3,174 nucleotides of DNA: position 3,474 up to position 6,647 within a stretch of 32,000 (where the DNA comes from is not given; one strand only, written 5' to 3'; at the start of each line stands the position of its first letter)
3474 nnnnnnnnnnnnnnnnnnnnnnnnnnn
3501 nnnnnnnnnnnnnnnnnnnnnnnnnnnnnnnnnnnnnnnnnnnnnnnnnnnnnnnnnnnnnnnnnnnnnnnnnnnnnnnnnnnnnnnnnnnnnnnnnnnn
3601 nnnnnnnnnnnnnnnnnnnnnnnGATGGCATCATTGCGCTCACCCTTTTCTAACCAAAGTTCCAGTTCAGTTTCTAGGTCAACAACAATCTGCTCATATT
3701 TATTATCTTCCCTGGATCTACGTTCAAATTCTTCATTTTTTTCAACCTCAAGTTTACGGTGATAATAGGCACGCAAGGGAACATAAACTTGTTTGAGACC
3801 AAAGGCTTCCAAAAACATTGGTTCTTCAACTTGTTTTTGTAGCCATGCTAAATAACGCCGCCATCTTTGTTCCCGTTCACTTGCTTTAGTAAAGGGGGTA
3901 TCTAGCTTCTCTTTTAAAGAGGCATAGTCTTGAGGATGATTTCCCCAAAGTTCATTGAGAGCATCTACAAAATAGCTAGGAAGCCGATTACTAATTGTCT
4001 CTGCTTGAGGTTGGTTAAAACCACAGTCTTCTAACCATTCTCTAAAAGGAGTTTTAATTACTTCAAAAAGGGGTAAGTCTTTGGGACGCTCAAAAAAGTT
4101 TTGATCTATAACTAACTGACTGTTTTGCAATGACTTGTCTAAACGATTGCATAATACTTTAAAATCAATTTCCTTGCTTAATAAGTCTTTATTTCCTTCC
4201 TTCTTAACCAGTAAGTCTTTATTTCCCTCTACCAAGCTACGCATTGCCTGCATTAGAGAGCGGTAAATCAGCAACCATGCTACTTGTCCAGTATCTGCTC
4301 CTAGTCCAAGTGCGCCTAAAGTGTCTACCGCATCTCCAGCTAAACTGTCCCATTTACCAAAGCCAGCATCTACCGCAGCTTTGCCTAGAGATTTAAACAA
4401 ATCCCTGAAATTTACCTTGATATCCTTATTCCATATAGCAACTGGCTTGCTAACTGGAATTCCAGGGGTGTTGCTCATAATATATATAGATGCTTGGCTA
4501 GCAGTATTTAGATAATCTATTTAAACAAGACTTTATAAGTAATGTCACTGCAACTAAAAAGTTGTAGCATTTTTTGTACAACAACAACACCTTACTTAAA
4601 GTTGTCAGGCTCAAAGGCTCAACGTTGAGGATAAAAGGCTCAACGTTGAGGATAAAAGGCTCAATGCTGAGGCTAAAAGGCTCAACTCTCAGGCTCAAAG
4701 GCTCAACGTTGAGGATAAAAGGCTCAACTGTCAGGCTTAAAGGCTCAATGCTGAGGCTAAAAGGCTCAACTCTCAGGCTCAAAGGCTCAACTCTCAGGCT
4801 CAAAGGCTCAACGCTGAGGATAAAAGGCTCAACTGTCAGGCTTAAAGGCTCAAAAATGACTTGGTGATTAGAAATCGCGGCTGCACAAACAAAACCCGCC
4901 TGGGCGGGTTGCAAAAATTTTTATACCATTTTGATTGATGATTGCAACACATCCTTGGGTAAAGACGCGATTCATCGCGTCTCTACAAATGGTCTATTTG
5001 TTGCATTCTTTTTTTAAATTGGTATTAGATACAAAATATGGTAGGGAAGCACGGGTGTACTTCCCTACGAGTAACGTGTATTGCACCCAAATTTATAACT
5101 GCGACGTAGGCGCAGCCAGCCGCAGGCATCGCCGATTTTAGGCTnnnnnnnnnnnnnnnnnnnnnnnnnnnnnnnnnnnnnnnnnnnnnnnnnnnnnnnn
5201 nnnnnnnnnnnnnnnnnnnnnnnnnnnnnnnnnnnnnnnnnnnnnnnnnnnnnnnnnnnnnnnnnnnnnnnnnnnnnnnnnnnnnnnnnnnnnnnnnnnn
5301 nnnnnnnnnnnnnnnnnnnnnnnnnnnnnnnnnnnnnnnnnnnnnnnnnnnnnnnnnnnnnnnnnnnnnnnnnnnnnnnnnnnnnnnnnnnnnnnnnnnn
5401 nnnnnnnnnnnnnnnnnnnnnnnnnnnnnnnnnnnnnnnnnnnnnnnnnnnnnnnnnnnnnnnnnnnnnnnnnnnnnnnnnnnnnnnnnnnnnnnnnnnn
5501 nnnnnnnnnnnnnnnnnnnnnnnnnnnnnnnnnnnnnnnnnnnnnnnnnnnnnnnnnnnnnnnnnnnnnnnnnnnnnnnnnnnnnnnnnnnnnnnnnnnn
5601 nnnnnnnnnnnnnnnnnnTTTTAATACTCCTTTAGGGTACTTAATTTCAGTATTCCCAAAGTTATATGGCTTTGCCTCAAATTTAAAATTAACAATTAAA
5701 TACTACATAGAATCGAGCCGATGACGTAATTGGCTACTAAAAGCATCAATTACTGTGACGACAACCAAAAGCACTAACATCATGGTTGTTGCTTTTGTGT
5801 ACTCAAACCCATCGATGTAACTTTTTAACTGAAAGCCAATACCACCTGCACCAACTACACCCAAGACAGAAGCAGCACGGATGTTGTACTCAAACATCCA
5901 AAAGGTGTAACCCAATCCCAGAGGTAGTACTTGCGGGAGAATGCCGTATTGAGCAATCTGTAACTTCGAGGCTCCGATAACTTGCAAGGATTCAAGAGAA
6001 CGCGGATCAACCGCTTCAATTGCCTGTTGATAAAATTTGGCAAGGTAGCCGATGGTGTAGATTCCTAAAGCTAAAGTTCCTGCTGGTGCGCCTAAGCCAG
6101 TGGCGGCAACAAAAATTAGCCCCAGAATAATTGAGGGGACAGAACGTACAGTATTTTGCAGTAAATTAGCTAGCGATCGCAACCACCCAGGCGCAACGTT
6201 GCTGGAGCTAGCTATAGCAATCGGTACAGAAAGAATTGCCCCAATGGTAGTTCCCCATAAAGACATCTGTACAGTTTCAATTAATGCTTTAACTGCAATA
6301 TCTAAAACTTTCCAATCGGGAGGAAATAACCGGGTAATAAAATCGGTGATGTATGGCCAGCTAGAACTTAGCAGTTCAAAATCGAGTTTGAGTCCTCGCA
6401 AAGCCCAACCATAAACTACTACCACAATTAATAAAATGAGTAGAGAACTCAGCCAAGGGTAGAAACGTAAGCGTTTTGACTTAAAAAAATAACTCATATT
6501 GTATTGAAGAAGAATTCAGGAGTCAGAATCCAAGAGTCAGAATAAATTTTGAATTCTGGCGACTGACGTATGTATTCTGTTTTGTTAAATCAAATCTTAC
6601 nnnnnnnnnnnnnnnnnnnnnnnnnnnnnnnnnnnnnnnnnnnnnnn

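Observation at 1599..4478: NACHT-type STAND NTPase with a pentapeptide-repeat tail and an unassigned N-terminal domain: candidate NLR-like conflict/defence sensor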

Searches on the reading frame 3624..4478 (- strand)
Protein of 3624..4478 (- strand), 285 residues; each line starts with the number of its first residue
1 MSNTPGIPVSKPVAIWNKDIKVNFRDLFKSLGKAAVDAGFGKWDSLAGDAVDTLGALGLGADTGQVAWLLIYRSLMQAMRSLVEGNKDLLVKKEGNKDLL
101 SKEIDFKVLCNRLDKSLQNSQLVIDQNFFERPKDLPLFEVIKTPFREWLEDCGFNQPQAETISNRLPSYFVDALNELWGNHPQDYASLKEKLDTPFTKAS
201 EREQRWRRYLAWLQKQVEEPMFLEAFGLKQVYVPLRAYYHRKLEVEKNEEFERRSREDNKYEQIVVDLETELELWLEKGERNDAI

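Call 38: predict_structure(alignment_id=A1)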
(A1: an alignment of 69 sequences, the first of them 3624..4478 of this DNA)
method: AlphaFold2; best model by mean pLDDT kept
length: 285 residues; sequences in the alignment: 69
mean_pLDDT: 68.8   pTM: 0.68
mean pLDDT of the five models: 68.8, 66.7, 66.5, 66.4, 65.2
residues with pLDDT >= 90: 17; 70-90: 148; 50-70: 58; < 50: 62
segments of 3 or more residues with pLDDT < 50: 1-3, 17-48, 53-59, 94-102, 252-257, 283-285
pLDDT, mean of each block of 10 residues (from residue 1): 64 57 43 35 43 46 82 87 78 49 62 81 82 85 89 85 91 88 81 81 81 76 55 65 60 52 73 67 50
secondary structure, 60 per line:
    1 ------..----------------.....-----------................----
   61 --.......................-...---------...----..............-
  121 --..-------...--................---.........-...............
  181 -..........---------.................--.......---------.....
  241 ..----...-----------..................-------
elements in order: H25-29 H41-56 H63-85 H106-119 H137-152 H156-164 H166-180 H182-191 H201-217 H220-226 E236-242 E261-267 H268-278

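Call 39: search_protein_representatives(protein=window:3624-4478:-)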
Query: 285 residues. Proteins with E-value up to 0.001 (for the whole library): 953; up to 1e-10: 714; up to 1e-30: 328. The best 150 are listed.
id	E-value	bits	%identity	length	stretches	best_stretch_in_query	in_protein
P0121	1.9e-83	296.9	52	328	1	3-285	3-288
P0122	4.8e-82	292.3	57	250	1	2-242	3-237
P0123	6.1e-82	291.9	52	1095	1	4-285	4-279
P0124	2.3e-80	286.7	50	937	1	4-285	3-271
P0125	2.4e-76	273.5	49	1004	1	6-285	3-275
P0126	9.8e-76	271.6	48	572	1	1-283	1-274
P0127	5.4e-75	269.1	49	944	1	3-285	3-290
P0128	2.7e-73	263.5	48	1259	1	1-285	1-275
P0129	3.4e-72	260.0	46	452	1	3-285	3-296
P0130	1.0e-71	258.4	46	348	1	5-285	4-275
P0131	7.6e-71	255.5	49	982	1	1-285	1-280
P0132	3.4e-70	253.4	47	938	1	6-285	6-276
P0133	6.3e-69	249.2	57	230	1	7-231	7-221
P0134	1.7e-67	244.5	43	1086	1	7-283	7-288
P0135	1.8e-67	244.4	45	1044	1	1-285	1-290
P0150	3.2e-61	223.9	37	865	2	6-285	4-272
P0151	5.0e-61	223.3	45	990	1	2-285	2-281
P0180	2.3e-55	204.7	40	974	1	4-284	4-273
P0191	5.4e-54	200.2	39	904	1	4-279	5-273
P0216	2.1e-49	185.2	42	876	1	4-282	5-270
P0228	3.7e-48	181.1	35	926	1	2-285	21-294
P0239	2.2e-46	175.3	39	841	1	1-242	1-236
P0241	2.9e-46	174.8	40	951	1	5-285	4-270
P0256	7.6e-45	170.2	37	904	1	5-283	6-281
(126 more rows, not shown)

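Call 43: search_protein_families(library=pfam, proteins=[P0241, P0256, P0191, P0216, P0228, P0128, P0151, P0180, P0150, P0239], max_evalue=0.0001)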
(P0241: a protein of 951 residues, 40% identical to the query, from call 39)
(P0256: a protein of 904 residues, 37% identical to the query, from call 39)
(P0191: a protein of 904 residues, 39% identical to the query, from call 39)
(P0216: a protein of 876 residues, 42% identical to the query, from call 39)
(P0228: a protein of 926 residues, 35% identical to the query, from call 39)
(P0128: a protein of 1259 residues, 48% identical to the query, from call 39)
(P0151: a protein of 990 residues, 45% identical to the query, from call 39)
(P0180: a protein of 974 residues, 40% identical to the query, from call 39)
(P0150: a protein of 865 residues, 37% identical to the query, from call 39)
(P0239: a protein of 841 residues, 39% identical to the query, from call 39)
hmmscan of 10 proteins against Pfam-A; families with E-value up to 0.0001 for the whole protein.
P0241 (951 aa): 6 families
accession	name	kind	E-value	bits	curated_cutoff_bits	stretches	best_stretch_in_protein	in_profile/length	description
PF22735.1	NNH3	-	2.7e-27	96.6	27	1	18-217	6-213/213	NACHT N-terminal Helical domain 3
PF13599.13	Pentapeptide_4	-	2.7e-17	63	38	2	877-939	7-69/78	Pentapeptide repeat region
PF00805.28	Pentapeptide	-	1.7e-15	56.7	20.2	2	903-938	3-38/40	Pentapeptide repeats (8 copies)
PF13576.12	Pentapeptide_3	-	1.1e-10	42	27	1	900-937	3-43/48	Pentapeptide repeats (9 copies)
PF05729.18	NACHT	-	1e-08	35.7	26.7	1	272-410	4-148/167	NACHT domain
PF24883.2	NPHP3_N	-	6.8e-05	23.6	24.8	0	255-300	10-53/164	Nephrocystin 3, N-terminal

P0256 (904 aa): 4 families
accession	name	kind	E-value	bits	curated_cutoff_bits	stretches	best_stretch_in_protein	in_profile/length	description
PF08502.15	LeuA_dimer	-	1.1e-23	84.1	24.9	1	775-896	5-130/131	LeuA allosteric (dimerisation) domain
PF22735.1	NNH3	-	1.8e-23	84.1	27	1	19-222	5-211/213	NACHT N-terminal Helical domain 3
PF24883.2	NPHP3_N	-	8.1e-07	29.8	24.8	0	271-310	13-51/164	Nephrocystin 3, N-terminal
PF13173.12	AAA_14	-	2.7e-05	24.6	27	1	281-426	2-123/129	AAA domain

P0191 (904 aa): 6 families
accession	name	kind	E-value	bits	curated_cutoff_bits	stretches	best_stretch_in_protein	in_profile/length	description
PF22735.1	NNH3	-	2.7e-40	139.1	27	1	17-221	3-213/213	NACHT N-terminal Helical domain 3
PF00805.28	Pentapeptide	-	1.6e-17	63.2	20.2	2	813-849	3-39/40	Pentapeptide repeats (8 copies)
PF05729.18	NACHT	-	1.2e-08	35.4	26.7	1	281-373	4-109/167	NACHT domain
PF13576.12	Pentapeptide_3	-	2.6e-08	34.4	27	0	819-861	2-47/48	Pentapeptide repeats (9 copies)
PF13599.13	Pentapeptide_4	-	7.3e-07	29.6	38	1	807-873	12-78/78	Pentapeptide repeat region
PF24883.2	NPHP3_N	-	9.4e-06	26.3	24.8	0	265-311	11-55/164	Nephrocystin 3, N-terminal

P0216 (876 aa): 5 families
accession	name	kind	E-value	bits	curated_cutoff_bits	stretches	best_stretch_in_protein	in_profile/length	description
PF22735.1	NNH3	-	1.4e-36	127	27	1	22-222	8-213/213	NACHT N-terminal Helical domain 3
PF00805.28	Pentapeptide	-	1.5e-09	37.7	20.2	0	788-823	3-38/40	Pentapeptide repeats (8 copies)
PF05729.18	NACHT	-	1.8e-06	28.3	26.7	1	275-361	4-102/167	NACHT domain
PF24883.2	NPHP3_N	-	4.8e-06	27.3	24.8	0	258-323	10-74/164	Nephrocystin 3, N-terminal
PF00004.35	AAA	-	5.1e-05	24.2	21.2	0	275-405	2-120/131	ATPase family associated with various cellular activities (AAA)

P0228 (926 aa): 6 families
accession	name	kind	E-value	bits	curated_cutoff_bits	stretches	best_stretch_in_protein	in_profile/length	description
PF22735.1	NNH3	-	8.9e-32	111.2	27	1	42-237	10-213/213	NACHT N-terminal Helical domain 3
PF13599.13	Pentapeptide_4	-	3.4e-15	56.3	38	2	853-916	2-65/78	Pentapeptide repeat region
PF00805.28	Pentapeptide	-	6.3e-14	51.7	20.2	2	862-898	1-37/40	Pentapeptide repeats (8 copies)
PF13576.12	Pentapeptide_3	-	1e-07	32.5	27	1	855-897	2-47/48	Pentapeptide repeats (9 copies)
PF24883.2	NPHP3_N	-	1.6e-07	32.1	24.8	0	278-326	9-56/164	Nephrocystin 3, N-terminal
PF20720.3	nSTAND3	-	2.6e-05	24.4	27.2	1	296-359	21-83/155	Novel STAND NTPase 3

P0128 (1259 aa): 7 families
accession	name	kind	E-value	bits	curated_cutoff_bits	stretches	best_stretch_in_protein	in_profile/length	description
PF22735.1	NNH3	-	2.6e-38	132.6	27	1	18-218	5-213/213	NACHT N-terminal Helical domain 3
PF00805.28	Pentapeptide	-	6.4e-11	42.1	20.2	1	789-825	2-38/40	Pentapeptide repeats (8 copies)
PF13185.12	GAF_2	-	1.3e-09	38.8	28.6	1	1167-1251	57-135/136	GAF domain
PF01590.32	GAF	-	6.8e-07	30.3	22.4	0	1147-1248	37-130/133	GAF domain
PF13599.13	Pentapeptide_4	-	3.1e-06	27.6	38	1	782-855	5-78/78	Pentapeptide repeat region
PF05729.18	NACHT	-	5e-06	26.9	26.7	1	277-366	4-104/167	NACHT domain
PF24883.2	NPHP3_N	-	3.1e-05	24.7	24.8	0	260-305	10-54/164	Nephrocystin 3, N-terminal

P0151 (990 aa): 5 families
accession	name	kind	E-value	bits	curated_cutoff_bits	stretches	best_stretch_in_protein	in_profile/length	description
PF22735.1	NNH3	-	4.1e-35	122.2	27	1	19-221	6-213/213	NACHT N-terminal Helical domain 3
PF00805.28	Pentapeptide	-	6.4e-31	106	20.2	4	879-912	7-40/40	Pentapeptide repeats (8 copies)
PF13599.13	Pentapeptide_4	-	1.9e-23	82.8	38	2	883-941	1-59/78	Pentapeptide repeat region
PF13576.12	Pentapeptide_3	-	7.5e-19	68.1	27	1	890-933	1-47/48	Pentapeptide repeats (9 copies)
PF05729.18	NACHT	-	7e-06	26.4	26.7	1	283-408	4-138/167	NACHT domain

P0180 (974 aa): 6 families
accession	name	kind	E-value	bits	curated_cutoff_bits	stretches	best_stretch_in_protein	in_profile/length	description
PF22735.1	NNH3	-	2.5e-36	126.1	27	1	18-219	5-213/213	NACHT N-terminal Helical domain 3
PF00805.28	Pentapeptide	-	1.2e-19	69.9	20.2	2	857-896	1-40/40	Pentapeptide repeats (8 copies)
PF13599.13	Pentapeptide_4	-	3.9e-18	65.7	38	2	868-932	2-66/78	Pentapeptide repeat region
PF13576.12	Pentapeptide_3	-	8.7e-10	39.1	27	1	874-917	1-47/48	Pentapeptide repeats (9 copies)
PF05729.18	NACHT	-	2.5e-09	37.6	26.7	1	276-413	4-146/167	NACHT domain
PF24883.2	NPHP3_N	-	1.7e-06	28.8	24.8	0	339-395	119-164/164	Nephrocystin 3, N-terminal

P0150 (865 aa): 4 families
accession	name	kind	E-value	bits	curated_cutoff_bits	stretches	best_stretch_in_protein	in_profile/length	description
PF22735.1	NNH3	-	6.8e-42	144.3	27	1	16-218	5-213/213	NACHT N-terminal Helical domain 3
PF00805.28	Pentapeptide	-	1.1e-21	76.4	20.2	2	800-839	1-40/40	Pentapeptide repeats (8 copies)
PF13576.12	Pentapeptide_3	-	2.8e-08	34.3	27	1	798-841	2-48/48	Pentapeptide repeats (9 copies)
PF13599.13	Pentapeptide_4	-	6.7e-06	26.5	38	1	774-839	10-75/78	Pentapeptide repeat region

P0239 (841 aa): 4 families
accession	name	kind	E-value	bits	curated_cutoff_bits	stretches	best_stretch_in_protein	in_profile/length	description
PF22735.1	NNH3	-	1.9e-36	126.5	27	1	28-220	15-211/213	NACHT N-terminal Helical domain 3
PF05729.18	NACHT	-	2.1e-08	34.6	26.7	1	274-372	4-112/167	NACHT domain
PF00805.28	Pentapeptide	-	4.6e-07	29.7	20.2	1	767-797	8-38/40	Pentapeptide repeats (8 copies)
PF24883.2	NPHP3_N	-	1.2e-05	26.1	24.8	0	256-304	9-56/164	Nephrocystin 3, N-terminal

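Call 44: fold_search(model_id=the predicted structure, library=pdb)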
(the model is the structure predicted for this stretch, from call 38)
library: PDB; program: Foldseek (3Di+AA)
matches with E <= 10: 144; with E <= 0.001: 0
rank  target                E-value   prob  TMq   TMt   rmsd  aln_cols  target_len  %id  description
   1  3vay_A                2.8e-01  0.69  0.20  0.24   8.7       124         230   14  Crystal structure of 2-Haloacid Dehalogenase from Pseudomonas syringae pv. Tomato DC3000 (released 2013-01-02)
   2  8dh0_B                1.3e+00  0.08  0.17  0.07  24.6       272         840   11  T7 RNA polymerase elongation complex with unnatural base dDs (released 2023-02-01)
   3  4o93_D                1.5e+00  0.08  0.18  0.20  16.0       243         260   10  Crystal structure of Thermus thermophilis transhydrogeanse domain II dimer (released 2014-12-31)
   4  7vg4_A                1.7e+00  0.06  0.14  0.17  14.4       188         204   13  10,5-methenyltetrahydrofolate cyclohydrolase from Methylobacterium extorquens AM1 strain (released 2022-07-06)
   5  8s2f_BBB              1.8e+00  0.04  0.11  0.16  25.1       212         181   13  Crystal structure of Borrelia burgdorferi paralogous family 12 outer surface protein BBH37 (released 2025-03-05)
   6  1all_A                2.0e+00  0.10  0.19  0.27  18.4       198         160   15  ALLOPHYCOCYANIN (released 1996-07-11)
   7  6sf5_A                2.1e+00  0.04  0.13  0.13  17.0       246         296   14  Mn-containing form of the ribonucleotide reductase NrdB protein from Leeuwenhoekiella blandensis (released 2019-08-28)
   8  3lom_B                2.2e+00  0.09  0.18  0.18  11.1       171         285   15  CRYSTAL STRUCTURE OF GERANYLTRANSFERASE FROM Legionella pneumophila (released 2010-02-16)
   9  9fl8_A                2.3e+00  0.03  0.12  0.14  23.0       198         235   14  Stapled peptide bound to NOT9-NOT1 complex (released 2025-01-29)
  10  4f7g_B                2.4e+00  0.08  0.17  0.24  14.8       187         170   11  Crystal structure of talin autoinhibition complex (released 2012-07-04)
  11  7bhc_A                2.4e+00  0.06  0.16  0.19  14.3       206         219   10  Escherichia coli YtfE E125L (released 2021-04-21)
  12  2v7i                  2.5e+00  0.06  0.16  0.14  12.9       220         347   10  PrnB native (released 2007-08-07)
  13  2rai_A                2.5e+00  0.05  0.15  0.12  31.4       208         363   16  The PX-BAR membrane remodeling unit of Sorting Nexin 9 (released 2007-12-11)
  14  5q0q_A                2.8e+00  0.05  0.16  0.19  19.1       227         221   17  Ligand binding to FARNESOID-X-RECEPTOR (released 2017-07-05)
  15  3i9y                  2.8e+00  0.05  0.14  0.16  26.1       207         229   14  Crystal structure of the V. parahaemolyticus histidine kinase sensor TorS sensor domain (released 2009-10-06)
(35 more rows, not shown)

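Call 89: fold_search(model_id=the predicted structure, library=viral)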
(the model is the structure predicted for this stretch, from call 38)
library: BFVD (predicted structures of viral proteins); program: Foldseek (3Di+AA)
matches with E <= 10: 239; with E <= 0.001: 0
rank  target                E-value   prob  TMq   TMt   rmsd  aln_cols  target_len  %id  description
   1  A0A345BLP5            9.7e-02  0.92  0.25  0.39   6.9       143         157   15  Uncharacterized protein [Erwinia phage Wellington]
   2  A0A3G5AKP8            5.2e-01  0.12  0.18  0.15  18.4       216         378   13  Uncharacterized protein [Sylvanvirus sp.]
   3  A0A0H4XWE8            5.5e-01  0.33  0.21  0.34   9.1       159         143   11  Uncharacterized protein [Salmon gill poxvirus]
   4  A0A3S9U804            5.7e-01  0.08  0.14  0.09  24.5       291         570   11  DNA-directed RNA polymerase [Klebsiella phage Henu1]
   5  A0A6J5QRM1            7.3e-01  0.07  0.13  0.11  23.9       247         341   16  Uncharacterized protein [uncultured Caudovirales phage]
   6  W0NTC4                7.6e-01  0.08  0.14  0.12  14.7       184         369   13  2b protein [Tobacco rattle virus]
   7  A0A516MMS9            8.4e-01  0.09  0.17  0.18  27.0       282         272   10  (no name in the UniProt tables at hand)
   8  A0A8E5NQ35            1.4e+00  0.21  0.19  0.28  12.4       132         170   13  (no name in the UniProt tables at hand)
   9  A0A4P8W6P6            1.4e+00  0.09  0.18  0.16  15.1       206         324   12  (no name in the UniProt tables at hand)
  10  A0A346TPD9            1.4e+00  0.06  0.15  0.09  23.9       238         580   10  PP78/83 [Mythimna unipuncta nucleopolyhedrovirus]
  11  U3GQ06                1.5e+00  0.12  0.19  0.19  13.8       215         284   15  Uncharacterized protein [Suid betaherpesvirus 2]
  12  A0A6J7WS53            1.5e+00  0.05  0.12  0.16  31.1       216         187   13  Uncharacterized protein [uncultured Caudovirales phage]
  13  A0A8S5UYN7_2          1.5e+00  0.02  0.09  0.04  42.2       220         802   12  Endosialidase chaperone [Siphoviridae sp. ctkKt3]
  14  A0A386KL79            1.5e+00  0.02  0.10  0.08  37.3       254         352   12  Uncharacterized protein [Microbacterium phage Burro]
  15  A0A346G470            1.6e+00  0.12  0.21  0.16  14.9       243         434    9  (no name in the UniProt tables at hand)
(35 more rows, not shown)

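Call 102: search_protein_families(library=phrogs, proteins=[window:3624-4478:-], max_evalue=0.01)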
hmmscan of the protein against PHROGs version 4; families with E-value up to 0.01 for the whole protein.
window:3624-4478:- (285 aa): 0 families

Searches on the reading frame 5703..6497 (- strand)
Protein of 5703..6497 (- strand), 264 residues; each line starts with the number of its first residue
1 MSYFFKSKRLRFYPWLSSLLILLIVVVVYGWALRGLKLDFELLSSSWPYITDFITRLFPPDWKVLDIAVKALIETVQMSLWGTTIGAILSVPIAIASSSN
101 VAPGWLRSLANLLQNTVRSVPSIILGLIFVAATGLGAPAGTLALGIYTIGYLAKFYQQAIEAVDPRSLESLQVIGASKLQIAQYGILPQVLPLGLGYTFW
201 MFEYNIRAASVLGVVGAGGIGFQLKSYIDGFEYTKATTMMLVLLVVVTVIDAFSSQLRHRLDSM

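Call 13: search_protein_families(library=pfam, proteins=[window:5703-6497:-], max_evalue=0.001)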
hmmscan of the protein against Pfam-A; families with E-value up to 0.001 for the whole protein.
window:5703-6497:- (264 aa): 1 family
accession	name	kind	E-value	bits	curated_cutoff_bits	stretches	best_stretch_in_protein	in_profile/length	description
PF00528.27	BPD_transp_1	-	1.1e-16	61.5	26.4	1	91-261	2-178/184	Binding-protein-dependent transport system inner membrane component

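Call 70: search_protein_families(library=padloc, proteins=[window:5703-6497:-], max_evalue=0.001)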
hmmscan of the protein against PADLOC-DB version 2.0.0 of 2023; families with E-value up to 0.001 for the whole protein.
window:5703-6497:- (264 aa): 0 families

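Call 71: search_protein_families(library=ncbifam, proteins=[window:5703-6497:-], max_evalue=0.00001)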
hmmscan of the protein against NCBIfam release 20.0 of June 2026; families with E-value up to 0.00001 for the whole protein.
window:5703-6497:- (264 aa): 4 families
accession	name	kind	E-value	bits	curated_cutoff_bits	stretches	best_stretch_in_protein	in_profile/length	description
TIGR01097.1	PhnE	equivalog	2.5e-84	282.7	216.7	1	18-261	7-251/252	phosphonate ABC transporter, permease protein PhnE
NF008049.0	PRK10782.1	subfamily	1.5e-07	31.3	212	1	65-251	6-204/217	methionine ABC transporter permease MetI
TIGR03003.1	ectoine_ehuD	equivalog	4.8e-07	29.9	205.2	1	63-254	8-204/212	ectoine/hydroxyectoine ABC transporter permease subunit EhuD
TIGR00974.1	3a0107s02c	equivalog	5.3e-07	29.1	193.45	1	68-190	52-182/272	phosphate ABC transporter permease PstA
